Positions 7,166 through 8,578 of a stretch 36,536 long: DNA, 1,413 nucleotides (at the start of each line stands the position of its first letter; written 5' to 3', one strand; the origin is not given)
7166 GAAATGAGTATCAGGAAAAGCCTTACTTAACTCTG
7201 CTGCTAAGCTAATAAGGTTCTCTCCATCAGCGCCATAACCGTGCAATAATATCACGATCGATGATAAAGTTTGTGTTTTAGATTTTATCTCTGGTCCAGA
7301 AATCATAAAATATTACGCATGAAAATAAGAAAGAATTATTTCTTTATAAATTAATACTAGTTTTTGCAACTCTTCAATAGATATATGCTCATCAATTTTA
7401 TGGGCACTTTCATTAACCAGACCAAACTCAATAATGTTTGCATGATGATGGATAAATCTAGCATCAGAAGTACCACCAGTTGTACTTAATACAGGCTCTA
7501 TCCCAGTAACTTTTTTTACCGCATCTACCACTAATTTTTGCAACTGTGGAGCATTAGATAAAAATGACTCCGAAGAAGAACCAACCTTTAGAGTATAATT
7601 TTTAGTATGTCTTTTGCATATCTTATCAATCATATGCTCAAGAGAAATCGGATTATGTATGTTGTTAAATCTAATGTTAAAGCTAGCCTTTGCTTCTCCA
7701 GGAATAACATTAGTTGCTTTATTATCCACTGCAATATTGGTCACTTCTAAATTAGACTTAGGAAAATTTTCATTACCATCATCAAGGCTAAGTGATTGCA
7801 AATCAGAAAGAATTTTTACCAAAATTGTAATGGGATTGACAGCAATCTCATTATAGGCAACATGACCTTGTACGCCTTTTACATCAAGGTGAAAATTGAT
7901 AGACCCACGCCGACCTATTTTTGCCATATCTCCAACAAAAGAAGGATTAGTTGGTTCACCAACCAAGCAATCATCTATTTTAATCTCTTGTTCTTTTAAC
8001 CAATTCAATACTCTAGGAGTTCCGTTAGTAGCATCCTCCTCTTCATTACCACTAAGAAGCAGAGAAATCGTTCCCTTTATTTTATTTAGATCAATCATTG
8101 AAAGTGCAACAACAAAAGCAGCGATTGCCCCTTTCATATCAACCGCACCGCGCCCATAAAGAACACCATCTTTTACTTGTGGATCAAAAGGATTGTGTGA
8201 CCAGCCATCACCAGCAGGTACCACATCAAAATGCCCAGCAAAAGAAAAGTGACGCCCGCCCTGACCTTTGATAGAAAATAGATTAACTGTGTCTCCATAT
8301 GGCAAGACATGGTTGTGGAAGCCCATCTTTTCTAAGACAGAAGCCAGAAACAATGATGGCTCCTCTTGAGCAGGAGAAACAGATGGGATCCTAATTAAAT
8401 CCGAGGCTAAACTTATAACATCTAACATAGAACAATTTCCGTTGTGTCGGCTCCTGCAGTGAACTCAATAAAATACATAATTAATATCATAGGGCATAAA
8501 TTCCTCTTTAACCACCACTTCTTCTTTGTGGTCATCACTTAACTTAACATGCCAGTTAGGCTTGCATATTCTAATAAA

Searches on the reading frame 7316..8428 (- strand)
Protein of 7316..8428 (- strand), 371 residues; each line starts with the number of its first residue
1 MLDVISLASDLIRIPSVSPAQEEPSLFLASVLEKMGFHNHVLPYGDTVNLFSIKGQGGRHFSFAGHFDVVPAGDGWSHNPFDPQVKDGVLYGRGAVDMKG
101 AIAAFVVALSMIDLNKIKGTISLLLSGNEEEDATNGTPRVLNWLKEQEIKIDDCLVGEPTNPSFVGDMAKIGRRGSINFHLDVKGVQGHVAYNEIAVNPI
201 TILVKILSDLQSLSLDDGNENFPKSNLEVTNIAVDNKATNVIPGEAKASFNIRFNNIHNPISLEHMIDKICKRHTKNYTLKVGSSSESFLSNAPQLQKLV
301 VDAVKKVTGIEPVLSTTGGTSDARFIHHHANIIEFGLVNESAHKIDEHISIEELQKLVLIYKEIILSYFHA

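Call 47: find_encoding_contigs(protein=window:7316-8428:-, flank=10000, max_places=6)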
Protein window:7316-8428:- (371 aa): 20 contigs read that carry it; 6 places shown.
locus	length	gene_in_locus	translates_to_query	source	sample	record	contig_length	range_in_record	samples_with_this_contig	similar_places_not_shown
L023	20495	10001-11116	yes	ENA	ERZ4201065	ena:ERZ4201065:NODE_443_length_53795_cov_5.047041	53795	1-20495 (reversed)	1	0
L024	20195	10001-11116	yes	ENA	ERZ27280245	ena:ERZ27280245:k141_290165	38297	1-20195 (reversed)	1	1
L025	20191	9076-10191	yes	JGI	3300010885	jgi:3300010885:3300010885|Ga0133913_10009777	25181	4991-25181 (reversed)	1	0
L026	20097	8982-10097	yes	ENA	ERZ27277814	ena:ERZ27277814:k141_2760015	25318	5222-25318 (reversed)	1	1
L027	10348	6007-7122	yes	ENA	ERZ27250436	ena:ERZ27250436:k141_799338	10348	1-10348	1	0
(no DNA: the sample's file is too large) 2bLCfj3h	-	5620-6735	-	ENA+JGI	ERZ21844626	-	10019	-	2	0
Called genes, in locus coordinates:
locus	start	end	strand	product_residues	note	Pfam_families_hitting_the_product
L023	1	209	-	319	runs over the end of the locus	PF01795:Methyltransf_5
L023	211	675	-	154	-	PF02381:MraZ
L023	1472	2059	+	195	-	PF06736:TMEM175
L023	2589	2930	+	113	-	PF13610:DDE_Tnp_IS240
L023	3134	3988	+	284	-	PF02678:Pirin, PF05726:Pirin_C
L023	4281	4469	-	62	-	PF13610:DDE_Tnp_IS240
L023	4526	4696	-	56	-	-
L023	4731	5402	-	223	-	-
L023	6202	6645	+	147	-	PF07883:Cupin_2, PF02311:AraC_binding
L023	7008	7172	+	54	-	-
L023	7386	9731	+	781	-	PF00512:HisKA, PF02518:HATPase_c, PF00072:Response_reg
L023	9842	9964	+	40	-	-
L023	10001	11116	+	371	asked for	PF01546:Peptidase_M20, PF07687:M20_dimer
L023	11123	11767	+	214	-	PF02230:Abhydrolase_2, PF00561:Abhydrolase_1 (weak), PF03959:FSH1 (weak), PF01738:DLH (weak), PF00326:Peptidase_S9 (faint)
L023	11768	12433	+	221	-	PF24675:NpmA, PF02390:Methyltransf_4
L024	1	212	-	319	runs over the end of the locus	PF01795:Methyltransf_5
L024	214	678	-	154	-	PF02381:MraZ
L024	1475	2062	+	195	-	PF06736:TMEM175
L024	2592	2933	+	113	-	PF13610:DDE_Tnp_IS240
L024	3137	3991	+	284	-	PF02678:Pirin, PF05726:Pirin_C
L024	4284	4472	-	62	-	PF13610:DDE_Tnp_IS240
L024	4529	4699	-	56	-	-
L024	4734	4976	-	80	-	-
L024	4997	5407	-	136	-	-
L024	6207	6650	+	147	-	PF07883:Cupin_2, PF02311:AraC_binding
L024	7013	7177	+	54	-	-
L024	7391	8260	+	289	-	-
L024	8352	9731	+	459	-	PF00512:HisKA, PF02518:HATPase_c, PF00072:Response_reg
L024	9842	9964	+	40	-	-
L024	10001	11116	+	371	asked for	PF01546:Peptidase_M20, PF07687:M20_dimer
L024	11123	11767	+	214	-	PF02230:Abhydrolase_2, PF00561:Abhydrolase_1 (weak), PF03959:FSH1 (weak), PF01738:DLH (weak), PF00326:Peptidase_S9 (faint)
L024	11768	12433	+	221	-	PF24675:NpmA, PF02390:Methyltransf_4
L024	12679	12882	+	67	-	PF00313:CSD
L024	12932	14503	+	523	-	PF04851:ResIII, PF00270:DEAD, PF00271:Helicase_C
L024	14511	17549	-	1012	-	PF00873:ACR_tran, PF02355:SecD_SecF_C (weak), PF03176:MMPL (faint)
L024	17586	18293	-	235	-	PF25944:Beta-barrel_RND, PF25967:RND-MFP_C, PF25989:YknX_C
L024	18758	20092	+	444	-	PF00078:RVT_1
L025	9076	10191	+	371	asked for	PF01546:Peptidase_M20, PF07687:M20_dimer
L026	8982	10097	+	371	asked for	PF01546:Peptidase_M20, PF07687:M20_dimer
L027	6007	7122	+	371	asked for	PF01546:Peptidase_M20, PF07687:M20_dimer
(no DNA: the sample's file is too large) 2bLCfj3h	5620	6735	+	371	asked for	PF01546:Peptidase_M20, PF07687:M20_dimer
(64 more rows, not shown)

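Call 78: search_protein_families(library=pfam, proteins=[L024:18758-20089:+])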
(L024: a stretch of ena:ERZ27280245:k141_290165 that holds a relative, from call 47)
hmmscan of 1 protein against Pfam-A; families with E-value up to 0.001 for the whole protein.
L024:18758-20089:+ (444 aa): 2 families
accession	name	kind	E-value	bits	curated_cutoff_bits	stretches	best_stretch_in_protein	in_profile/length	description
PF00078.32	RVT_1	-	1.6e-38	132.9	29.6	1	95-324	1-204/205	Reverse transcriptase (RNA-dependent DNA polymerase)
PF08388.16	GIIM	-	0.00061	20.2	23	0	366-416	21-71/80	Group II intron, maturase-specific domain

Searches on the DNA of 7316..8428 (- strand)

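Call 50: search_rna_families(source=L024, start=17500, end=20195, threshold=gathering)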
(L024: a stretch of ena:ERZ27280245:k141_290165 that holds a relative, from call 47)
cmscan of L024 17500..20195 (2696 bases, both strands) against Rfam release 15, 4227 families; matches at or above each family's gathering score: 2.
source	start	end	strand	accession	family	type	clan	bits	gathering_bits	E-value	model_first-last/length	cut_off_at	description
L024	18316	18558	+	RF02005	group-II-D1D4-6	Intron;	CL00102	127.2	49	4.1e-37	1-225/225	no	Group II catalytic intron D1-D4-6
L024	20118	20194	+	RF00029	Intron_gpII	Intron;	-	40.8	40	5.8e-06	1-77/77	no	Group II catalytic intron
